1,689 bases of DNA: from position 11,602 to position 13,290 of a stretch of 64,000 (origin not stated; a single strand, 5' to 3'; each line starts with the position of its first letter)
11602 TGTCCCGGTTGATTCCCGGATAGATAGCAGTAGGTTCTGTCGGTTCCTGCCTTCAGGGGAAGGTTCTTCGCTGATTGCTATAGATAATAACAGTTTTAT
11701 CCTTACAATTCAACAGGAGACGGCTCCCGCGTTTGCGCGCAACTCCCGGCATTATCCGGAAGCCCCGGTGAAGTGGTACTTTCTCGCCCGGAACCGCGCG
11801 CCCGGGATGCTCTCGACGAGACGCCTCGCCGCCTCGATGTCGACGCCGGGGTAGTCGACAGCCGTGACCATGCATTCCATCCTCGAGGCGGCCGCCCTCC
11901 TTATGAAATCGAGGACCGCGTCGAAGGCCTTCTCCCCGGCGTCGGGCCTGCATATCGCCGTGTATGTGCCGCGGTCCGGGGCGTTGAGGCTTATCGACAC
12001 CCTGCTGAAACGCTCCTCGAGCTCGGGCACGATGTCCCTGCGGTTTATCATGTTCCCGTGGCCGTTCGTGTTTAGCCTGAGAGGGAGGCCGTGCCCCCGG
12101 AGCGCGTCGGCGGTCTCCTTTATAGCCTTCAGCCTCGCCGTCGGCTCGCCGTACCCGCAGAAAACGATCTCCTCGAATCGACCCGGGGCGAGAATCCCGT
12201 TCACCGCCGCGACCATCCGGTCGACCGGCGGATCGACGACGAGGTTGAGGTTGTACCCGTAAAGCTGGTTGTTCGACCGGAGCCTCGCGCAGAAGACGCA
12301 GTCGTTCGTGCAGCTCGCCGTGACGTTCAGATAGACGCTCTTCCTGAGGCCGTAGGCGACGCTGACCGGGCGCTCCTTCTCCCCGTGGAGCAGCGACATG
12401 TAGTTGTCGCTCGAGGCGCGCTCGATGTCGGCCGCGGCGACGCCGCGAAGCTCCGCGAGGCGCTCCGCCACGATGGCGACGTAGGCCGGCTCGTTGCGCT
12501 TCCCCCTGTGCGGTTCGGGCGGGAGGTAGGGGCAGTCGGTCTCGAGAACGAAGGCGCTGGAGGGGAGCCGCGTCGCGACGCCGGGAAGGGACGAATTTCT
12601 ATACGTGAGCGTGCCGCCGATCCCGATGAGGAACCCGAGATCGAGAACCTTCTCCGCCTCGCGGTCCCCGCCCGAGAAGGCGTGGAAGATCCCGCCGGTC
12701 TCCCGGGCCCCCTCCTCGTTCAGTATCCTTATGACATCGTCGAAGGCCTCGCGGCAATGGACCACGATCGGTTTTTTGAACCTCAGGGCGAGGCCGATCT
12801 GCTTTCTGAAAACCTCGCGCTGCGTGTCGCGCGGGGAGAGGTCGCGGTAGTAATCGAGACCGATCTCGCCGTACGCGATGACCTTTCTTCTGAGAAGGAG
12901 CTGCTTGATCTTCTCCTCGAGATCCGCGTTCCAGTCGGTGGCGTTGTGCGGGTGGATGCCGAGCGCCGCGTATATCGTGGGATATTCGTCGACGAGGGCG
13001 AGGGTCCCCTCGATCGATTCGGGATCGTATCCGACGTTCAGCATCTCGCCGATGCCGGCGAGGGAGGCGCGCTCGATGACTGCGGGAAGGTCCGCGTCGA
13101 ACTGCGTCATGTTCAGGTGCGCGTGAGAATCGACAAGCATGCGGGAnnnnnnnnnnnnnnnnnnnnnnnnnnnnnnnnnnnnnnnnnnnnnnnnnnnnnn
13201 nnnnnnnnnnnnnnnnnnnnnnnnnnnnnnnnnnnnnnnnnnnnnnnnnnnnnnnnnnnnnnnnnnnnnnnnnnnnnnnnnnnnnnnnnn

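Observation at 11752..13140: Single-polypeptide fusion of a TatD-family hydrolase with its associated radical SAM partner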

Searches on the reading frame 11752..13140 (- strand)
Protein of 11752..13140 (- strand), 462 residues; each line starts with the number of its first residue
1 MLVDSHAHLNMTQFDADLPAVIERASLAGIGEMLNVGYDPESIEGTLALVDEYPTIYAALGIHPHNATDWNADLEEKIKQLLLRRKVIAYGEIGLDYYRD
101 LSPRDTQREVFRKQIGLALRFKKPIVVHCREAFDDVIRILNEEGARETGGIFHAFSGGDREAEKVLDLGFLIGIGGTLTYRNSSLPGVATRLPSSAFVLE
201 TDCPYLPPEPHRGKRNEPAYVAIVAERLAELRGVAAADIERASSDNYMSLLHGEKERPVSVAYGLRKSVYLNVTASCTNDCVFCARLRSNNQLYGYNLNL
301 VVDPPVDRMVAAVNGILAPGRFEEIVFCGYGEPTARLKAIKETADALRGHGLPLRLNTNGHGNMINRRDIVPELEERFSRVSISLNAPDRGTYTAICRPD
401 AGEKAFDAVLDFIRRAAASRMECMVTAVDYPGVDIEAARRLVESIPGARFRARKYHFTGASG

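Call 3: search_protein_families(library=pfam, proteins=[window:11752-13140:-], max_evalue=1)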
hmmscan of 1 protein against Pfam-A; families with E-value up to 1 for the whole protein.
window:11752-13140:- (462 aa): 3 families
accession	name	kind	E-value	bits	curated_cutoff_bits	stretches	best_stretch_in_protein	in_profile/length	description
PF01026.27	TatD_DNase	-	4.4e-77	259.3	27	1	3-251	1-252/253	TatD related DNase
PF04055.27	Radical_SAM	-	8.1e-14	52.6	29.5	1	272-443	2-164/166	Radical SAM superfamily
PF12804.13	NTP_transf_3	-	0.0021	18.7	27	1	374-445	34-111/160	MobA-like NTP transferase domain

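Call 4: search_protein_families(library=ncbifam, proteins=[window:11752-13140:-], max_evalue=1)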
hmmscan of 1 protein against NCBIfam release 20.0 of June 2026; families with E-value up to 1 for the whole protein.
window:11752-13140:- (462 aa): 22 families
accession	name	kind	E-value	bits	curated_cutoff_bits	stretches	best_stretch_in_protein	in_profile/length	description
TIGR00010.1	TIGR00010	subfamily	8.9e-73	244.8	206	1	2-252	1-252/253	YchF/TatD family DNA exonuclease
TIGR04038.1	tatD_link_rSAM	subfamily_domain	6.9e-61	205.4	129.7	1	261-455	2-191/192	TatD family nuclease-associated radical SAM protein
NF008075.0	PRK10812.1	equivalog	8.6e-51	172.7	438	1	1-257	2-260/265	metal-dependent hydrolase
NF007745.0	PRK10425.1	equivalog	5.8e-47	160.1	395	1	7-250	6-255/260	3'-5' ssDNA/RNA exonuclease TatD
NF008522.0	PRK11449.1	equivalog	1.5e-45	155.3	481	1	2-250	5-255/259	metal-dependent hydrolase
TIGR04100.1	rSAM_pair_X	hypoth_equivalog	2.9e-44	151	262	1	261-455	2-196/197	TIGR04100 family radical SAM protein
NF041926.1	QatD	equivalog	2.4e-26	92.3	230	1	4-248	1-237/239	Qat anti-phage system TatD family nuclease QatD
TIGR04317.1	W_rSAM_matur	equivalog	1.2e-07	31.2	380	1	267-417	4-137/349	tungsten cofactor oxidoreductase radical SAM maturase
TIGR04163.1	rSAM_cobopep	equivalog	8.1e-06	24.8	375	1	263-425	59-217/428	peptide-modifying radical SAM enzyme CbpB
TIGR03972.1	rSAM_TYW1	equivalog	1.8e-05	24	317.95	1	331-413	128-203/297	4-demethylwyosine synthase TYW1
TIGR02668.1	moaA_archaeal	equivalog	9.7e-05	21.5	325.25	1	268-439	11-167/303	GTP 3',8-cyclase MoaA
NF038283.1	viperin_w_prok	equivalog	0.00031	20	180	1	269-407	4-136/281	viperin family antiviral radical SAM protein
TIGR03700.1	mena_SCO4494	equivalog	0.005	15.8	434.55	1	268-299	49-80/351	aminofutalosine synthase MqnE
TIGR00048.1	rRNA_mod_RlmN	equivalog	0.0075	15.3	290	1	253-344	91-178/355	dual-specificity RNA methyltransferase RlmN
NF001199.0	PRK00164.2-1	equivalog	0.015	14.5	231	1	268-418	13-147/308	GTP 3',8-cyclase MoaA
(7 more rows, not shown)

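Call 10: find_homologous_proteins(query=window:11752-13140:-, max_evalue=1e-10)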
Query window:11752-13140:- (462 aa): 7904 proteins with E <= 1e-10 among 8000 candidates; the best 120 are listed.
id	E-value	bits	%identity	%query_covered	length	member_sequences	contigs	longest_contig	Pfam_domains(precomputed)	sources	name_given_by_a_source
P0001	7.2e-296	999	95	100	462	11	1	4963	PF01026.28,PF04055.28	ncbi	-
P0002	1.8e-267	905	85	100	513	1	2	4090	PF01026.28,PF04055.28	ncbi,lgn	-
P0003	1.9e-242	823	76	100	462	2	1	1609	PF01026.28,PF04055.28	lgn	-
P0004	1.7e-228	777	72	100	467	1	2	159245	PF01026.28,PF04055.28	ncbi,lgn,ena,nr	ncbi:MAG: YchF/TatD family DNA exonuclease [Candidatus Krumholzibacteria bacterium]|nr:YchF/TatD fam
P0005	4.1e-228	776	74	99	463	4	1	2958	PF01026.28,PF04055.28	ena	-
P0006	8.8e-228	774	74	99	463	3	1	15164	PF01026.28,PF04055.28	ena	-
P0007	1.8e-227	773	72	100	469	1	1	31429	PF01026.28,PF04055.28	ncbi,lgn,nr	ncbi:MAG: YchF/TatD family DNA exonuclease [Bacteroidales bacterium]|nr:YchF/TatD family DNA exonucl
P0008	1.2e-226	771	71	100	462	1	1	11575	PF01026.28,PF04055.28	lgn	-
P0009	1.4e-226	771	74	99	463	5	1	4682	PF01026.28,PF04055.28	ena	-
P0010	1.4e-226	770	74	99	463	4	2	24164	PF01026.28,PF04055.28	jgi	jgi:TatD DNase family protein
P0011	2.9e-226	770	74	99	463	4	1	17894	PF01026.28,PF04055.28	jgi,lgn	-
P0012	5.1e-226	769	74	99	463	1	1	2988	PF01026.28,PF04055.28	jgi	jgi:TatD DNase family protein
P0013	7.6e-226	768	73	99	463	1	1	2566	PF01026.28,PF04055.28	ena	-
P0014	9.3e-226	768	73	99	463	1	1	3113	PF01026.28,PF04055.28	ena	-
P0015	9.9e-226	768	72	99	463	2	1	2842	PF01026.28,PF04055.28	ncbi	-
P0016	1.3e-225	767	73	99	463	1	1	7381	PF01026.28,PF04055.28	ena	-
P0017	1.8e-225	767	73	99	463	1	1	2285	PF01026.28,PF04055.28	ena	-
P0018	2.1e-225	767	73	99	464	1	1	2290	PF01026.28,PF04055.28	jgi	jgi:TatD DNase family protein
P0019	2.6e-225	766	73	99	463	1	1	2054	PF01026.28,PF04055.28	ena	-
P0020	3.2e-225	766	72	100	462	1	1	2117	PF01026.28,PF04055.28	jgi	jgi:TatD DNase family protein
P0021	6.8e-225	765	73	99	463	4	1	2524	PF01026.28,PF04055.28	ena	-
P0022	1.9e-224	764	73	99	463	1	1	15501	PF01026.28,PF04055.28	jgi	jgi:TatD DNase family protein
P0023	1.1e-223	761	72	100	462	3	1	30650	PF01026.28,PF04055.28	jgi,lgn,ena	jgi:TatD DNase family protein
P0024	5.4e-223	759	73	99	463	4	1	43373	PF01026.28,PF04055.28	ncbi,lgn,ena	-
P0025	1.8e-222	757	72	99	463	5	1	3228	PF01026.28,PF04055.28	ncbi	-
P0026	3.6e-222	756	72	99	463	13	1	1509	PF01026.28,PF04055.28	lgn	-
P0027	8.0e-222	755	71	99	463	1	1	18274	PF01026.28,PF04055.28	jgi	jgi:TatD DNase family protein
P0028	5.4e-221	752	71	99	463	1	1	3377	PF01026.28,PF04055.28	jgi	jgi:TatD DNase family protein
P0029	2.0e-220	750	72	99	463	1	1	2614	PF01026.28,PF04055.28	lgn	-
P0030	2.1e-220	750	72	99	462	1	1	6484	PF01026.28,PF04055.28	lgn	-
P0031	9.4e-220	748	71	99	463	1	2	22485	PF01026.28,PF04055.28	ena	-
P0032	1.3e-219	748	71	99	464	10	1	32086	PF01026.28,PF04055.28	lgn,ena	-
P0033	1.5e-219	747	72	99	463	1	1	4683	PF01026.28,PF04055.28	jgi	jgi:TatD DNase family protein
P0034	3.8e-219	746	72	99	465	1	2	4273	PF01026.28,PF04055.28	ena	-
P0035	1.1e-212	725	67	99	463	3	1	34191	PF01026.28,PF04055.28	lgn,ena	-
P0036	1.8e-211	721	68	99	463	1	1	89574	PF01026.28,PF04055.28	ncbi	-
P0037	2.6e-209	714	67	99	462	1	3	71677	PF01026.28,PF04055.28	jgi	jgi:TatD DNase family protein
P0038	4.3e-209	713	67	99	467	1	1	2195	PF01026.28,PF04055.28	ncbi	-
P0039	4.6e-208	709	65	100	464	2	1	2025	PF01026.28,PF04055.28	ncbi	-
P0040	2.4e-206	704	66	100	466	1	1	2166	PF01026.28,PF04055.28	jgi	jgi:TatD DNase family protein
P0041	8.2e-206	702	68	99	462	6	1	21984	PF01026.28,PF04055.28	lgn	-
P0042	2.1e-205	701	65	100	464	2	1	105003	PF01026.28,PF04055.28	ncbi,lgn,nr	ncbi:MAG: YchF/TatD family DNA exonuclease [Candidatus Krumholzibacteriota bacterium]|nr:YchF/TatD f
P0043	2.3e-205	701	66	100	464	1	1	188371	PF01026.28,PF04055.28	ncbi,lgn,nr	ncbi:MAG: YchF/TatD family DNA exonuclease [Candidatus Krumholzibacteriota bacterium]|nr:YchF/TatD f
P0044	1.9e-204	698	67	99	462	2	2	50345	PF01026.28,PF04055.28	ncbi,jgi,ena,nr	ncbi:MAG TPA: TatD family hydrolase [Patescibacteria group bacterium]|nr:TatD family hydrolase [Pate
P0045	3.4e-202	690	67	99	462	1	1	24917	PF01026.28,PF04055.28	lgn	-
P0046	7.1e-202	689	64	100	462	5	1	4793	PF01026.28,PF04055.28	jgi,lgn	jgi:TatD DNase family protein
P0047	4.1e-201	687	65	99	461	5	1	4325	PF01026.28,PF04055.28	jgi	jgi:TatD DNase family protein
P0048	1.5e-200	685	65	100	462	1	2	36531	PF01026.28,PF04055.28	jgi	jgi:TatD DNase family protein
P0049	3.7e-200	683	65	100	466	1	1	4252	PF01026.28,PF04055.28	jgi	jgi:TatD DNase family protein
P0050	6.9e-200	683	66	99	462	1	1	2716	PF01026.28,PF04055.28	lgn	-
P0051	6.4e-199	679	65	99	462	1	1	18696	PF01026.28,PF04055.28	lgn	-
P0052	9.2e-199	679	65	99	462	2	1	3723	PF01026.28,PF04055.28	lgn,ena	-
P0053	1.3e-198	678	64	99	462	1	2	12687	PF01026.28,PF04055.28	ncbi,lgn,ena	-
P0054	1.8e-198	678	65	99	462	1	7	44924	PF01026.28,PF04055.28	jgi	jgi:TatD DNase family protein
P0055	5.6e-198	676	64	99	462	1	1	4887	PF01026.28,PF04055.28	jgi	jgi:TatD DNase family protein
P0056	1.5e-197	675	64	99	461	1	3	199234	PF01026.28,PF04055.28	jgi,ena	-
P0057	2.6e-197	674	65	99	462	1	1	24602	PF01026.28,PF04055.28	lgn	-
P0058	2.8e-197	674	62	99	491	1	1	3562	PF01026.28,PF04055.28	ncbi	-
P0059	5.2e-197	673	66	99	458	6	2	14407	PF01026.28,PF04055.28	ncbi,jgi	-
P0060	8.6e-197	672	66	100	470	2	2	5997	PF01026.28,PF04055.28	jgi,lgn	jgi:TatD DNase family protein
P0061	1.0e-196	672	64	99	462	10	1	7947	PF01026.28,PF04055.28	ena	-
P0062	1.2e-196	672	65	100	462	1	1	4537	PF01026.28,PF04055.28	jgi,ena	-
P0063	2.0e-196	671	65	100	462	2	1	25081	PF01026.28,PF04055.28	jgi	-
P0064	4.0e-195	667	63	99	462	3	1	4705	PF01026.28,PF04055.28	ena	-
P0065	4.3e-195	667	63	99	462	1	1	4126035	PF01026.28,PF04055.28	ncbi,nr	ncbi:MAG: YchF/TatD family DNA exonuclease [bacterium]|nr:MAG: YchF/TatD family DNA exonuclease [bac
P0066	1.4e-194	665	63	99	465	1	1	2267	PF01026.28,PF04055.28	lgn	-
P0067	1.8e-194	665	64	100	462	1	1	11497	PF01026.28,PF04055.28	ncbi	-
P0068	1.9e-194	665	65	99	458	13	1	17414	PF01026.28,PF04055.28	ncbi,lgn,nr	ncbi:MAG: YchF/TatD family DNA exonuclease [Candidatus Krumholzibacteria bacterium]|nr:YchF/TatD fam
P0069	2.0e-194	665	65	100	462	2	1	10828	PF01026.28,PF04055.28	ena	-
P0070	4.8e-194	663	63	99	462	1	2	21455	PF01026.28,PF04055.28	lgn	-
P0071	6.0e-194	663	64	99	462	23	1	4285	PF01026.28,PF04055.28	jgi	jgi:TatD DNase family protein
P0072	8.4e-194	662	63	99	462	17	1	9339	PF01026.28,PF04055.28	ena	-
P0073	1.0e-193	662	65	99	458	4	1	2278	PF01026.28,PF04055.28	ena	-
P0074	2.0e-193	661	63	99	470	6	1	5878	PF01026.28,PF04055.28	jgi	-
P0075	2.3e-193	661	65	99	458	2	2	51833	PF01026.28,PF04055.28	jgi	jgi:TatD DNase family protein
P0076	2.6e-193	661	65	99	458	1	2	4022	PF01026.28,PF04055.28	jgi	jgi:TatD DNase family protein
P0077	9.6e-193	659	62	99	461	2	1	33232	PF01026.28,PF04055.28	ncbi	ncbi:MAG: TatD family hydrolase [Candidatus Krumholzibacteriota bacterium]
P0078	1.4e-192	659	63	99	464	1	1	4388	PF01026.28,PF04055.28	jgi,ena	-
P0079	2.2e-192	658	65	97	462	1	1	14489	PF01026.28,PF04055.28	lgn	-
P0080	2.6e-192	658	63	99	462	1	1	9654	PF01026.28,PF04055.28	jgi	jgi:TatD DNase family protein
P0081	2.9e-192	657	63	100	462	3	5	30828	PF01026.28,PF04055.28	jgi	jgi:TatD DNase family protein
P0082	5.0e-192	657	64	100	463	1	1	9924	PF01026.28,PF04055.28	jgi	jgi:TatD DNase family protein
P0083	5.2e-192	657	65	99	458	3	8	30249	PF01026.28,PF04055.28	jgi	jgi:TatD DNase family protein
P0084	8.3e-192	656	61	99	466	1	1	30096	PF01026.28,PF04055.28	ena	-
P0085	1.1e-191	655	64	99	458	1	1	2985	PF01026.28,PF04055.28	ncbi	-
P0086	2.3e-191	654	64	97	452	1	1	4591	PF01026.28,PF04055.28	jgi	jgi:TatD DNase family protein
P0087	3.5e-191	654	65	99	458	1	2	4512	PF01026.28,PF04055.28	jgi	jgi:TatD DNase family protein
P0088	4.6e-191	653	62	99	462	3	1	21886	PF01026.28,PF04055.28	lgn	-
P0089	5.3e-191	653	65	99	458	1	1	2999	PF01026.28,PF04055.28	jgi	jgi:TatD DNase family protein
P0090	1.8e-190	651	63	99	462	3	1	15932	PF01026.28,PF04055.28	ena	-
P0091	2.6e-190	651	65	99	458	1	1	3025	PF01026.28,PF04055.28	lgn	-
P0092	4.5e-190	650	61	99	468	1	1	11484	PF01026.28,PF04055.28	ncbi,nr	ncbi:MAG: YchF/TatD family DNA exonuclease [Candidatus Latescibacteria bacterium]|nr:YchF/TatD famil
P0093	1.1e-189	649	63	100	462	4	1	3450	PF01026.28,PF04055.28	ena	-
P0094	2.4e-189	648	61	99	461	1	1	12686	PF01026.28,PF04055.28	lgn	-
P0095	2.5e-189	648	63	99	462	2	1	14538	PF01026.28,PF04055.28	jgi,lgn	jgi:TatD DNase family protein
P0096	3.2e-189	647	63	99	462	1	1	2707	PF01026.28,PF04055.28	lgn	-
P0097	5.2e-189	647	64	99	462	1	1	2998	PF01026.28,PF04055.28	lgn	-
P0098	8.8e-189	646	64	99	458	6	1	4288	PF01026.28,PF04055.28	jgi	jgi:TatD DNase family protein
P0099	9.0e-189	646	62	100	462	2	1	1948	PF01026.28,PF04055.28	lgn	-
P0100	1.1e-188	646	63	99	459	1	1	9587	PF01026.28,PF04055.28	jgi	jgi:TatD DNase family protein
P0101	2.4e-188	644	64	97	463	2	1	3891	PF01026.28,PF04055.28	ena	-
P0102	3.1e-188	644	61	99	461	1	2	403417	PF01026.28,PF04055.28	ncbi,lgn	-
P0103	1.0e-187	642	62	99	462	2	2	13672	PF01026.28,PF04055.28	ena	-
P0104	1.2e-187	642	63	99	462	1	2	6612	PF01026.28,PF04055.28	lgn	-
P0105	1.6e-187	642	61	99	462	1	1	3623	PF01026.28,PF04055.28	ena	-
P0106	2.0e-187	641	63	97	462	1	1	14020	PF01026.28,PF04055.28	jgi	jgi:TatD DNase family protein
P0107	2.4e-187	641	61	99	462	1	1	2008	PF01026.28,PF04055.28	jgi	-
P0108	4.4e-187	640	64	99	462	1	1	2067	PF01026.28,PF04055.28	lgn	-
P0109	1.3e-186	639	60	99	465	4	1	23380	PF01026.28,PF04055.28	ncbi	-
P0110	1.4e-186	639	59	99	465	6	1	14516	PF01026.28,PF04055.28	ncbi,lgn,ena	-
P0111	2.1e-186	638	60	99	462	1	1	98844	PF01026.28,PF04055.28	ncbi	-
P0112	2.6e-186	638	61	99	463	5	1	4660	PF01026.28,PF04055.28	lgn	-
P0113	6.6e-186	636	61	99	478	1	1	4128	PF01026.28,PF04055.28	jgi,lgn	jgi:TatD DNase family protein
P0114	1.5e-185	635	63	99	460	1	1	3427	PF01026.28,PF04055.28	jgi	jgi:TatD DNase family protein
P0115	1.8e-185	635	61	99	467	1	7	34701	PF01026.28,PF04055.28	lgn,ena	-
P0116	2.5e-185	635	62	99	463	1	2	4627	PF01026.28,PF04055.28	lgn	-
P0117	2.1e-184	631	62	100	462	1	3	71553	PF01026.28,PF04055.28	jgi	-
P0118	8.0e-184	630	61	100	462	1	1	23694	PF01026.28,PF04055.28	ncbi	-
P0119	3.7e-183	627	61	99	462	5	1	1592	PF01026.28,PF04055.28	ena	-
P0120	4.4e-183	627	61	99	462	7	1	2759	PF01026.28,PF04055.28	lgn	-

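Call 29: predict_structure(alignment_id=A1)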
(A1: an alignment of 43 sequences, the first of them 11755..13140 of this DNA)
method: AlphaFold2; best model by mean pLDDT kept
length: 462 residues; sequences in the alignment: 43
mean_pLDDT: 90.7   pTM: 0.89
mean pLDDT of the five models: 90.7, 89.4, 89.3, 87.4, 86.8
residues with pLDDT >= 90: 346; 70-90: 86; 50-70: 26; < 50: 4
segments of 3 or more residues with pLDDT < 50: 460-462
pLDDT, mean of each block of 10 residues (from residue 1): 92 81 91 95 96 97 97 98 97 92 95 98 97 97 96 91 93 89 89 93 58 65 93 93 95 89 93 88 73 88 93 91 89 75 95 94 92 96 95 93 94 98 96 94 98 81 38
secondary structure, 60 per line:
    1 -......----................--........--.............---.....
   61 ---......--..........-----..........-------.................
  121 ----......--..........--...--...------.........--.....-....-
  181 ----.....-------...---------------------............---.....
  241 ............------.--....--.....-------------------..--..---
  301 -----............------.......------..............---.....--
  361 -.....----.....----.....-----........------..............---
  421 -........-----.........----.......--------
elements in order: E2-7 H12-27 E30-37 H40-52 E56-60 H64-69 H72-81 E87-96 H104-120 E125-130 H133-142 E150-152 H159-167 E170-174 H176-179 H185-189 E197-199 H221-232 H236-252 E262-265 E268-272 H306-317 E324-330 H337-350 E354-358 H362-366 H371-375 E380-384 H390-397 H404-417 E422-429 H435-443 E448-454

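Call 33: find_encoding_contigs(protein=window:11755-13140:-, flank=6000, max_places=4)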
Protein window:11755-13140:- (462 aa): 2 contigs read that carry it; 2 places shown.
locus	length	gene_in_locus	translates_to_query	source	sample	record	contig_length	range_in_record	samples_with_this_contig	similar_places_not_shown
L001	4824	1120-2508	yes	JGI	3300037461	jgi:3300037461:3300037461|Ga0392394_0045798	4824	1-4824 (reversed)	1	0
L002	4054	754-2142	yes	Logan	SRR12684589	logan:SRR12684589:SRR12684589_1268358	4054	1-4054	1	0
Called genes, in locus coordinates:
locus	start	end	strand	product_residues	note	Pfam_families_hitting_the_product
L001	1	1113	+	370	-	?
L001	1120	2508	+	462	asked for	PF01026:TatD_DNase, PF04055:Radical_SAM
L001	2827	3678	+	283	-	PF00398:RrnaAD, PF13649:Methyltransf_25 (faint)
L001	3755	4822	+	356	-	?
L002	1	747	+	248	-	?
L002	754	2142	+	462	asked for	PF01026:TatD_DNase, PF04055:Radical_SAM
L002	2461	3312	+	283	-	PF00398:RrnaAD, PF13649:Methyltransf_25 (faint)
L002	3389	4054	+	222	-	?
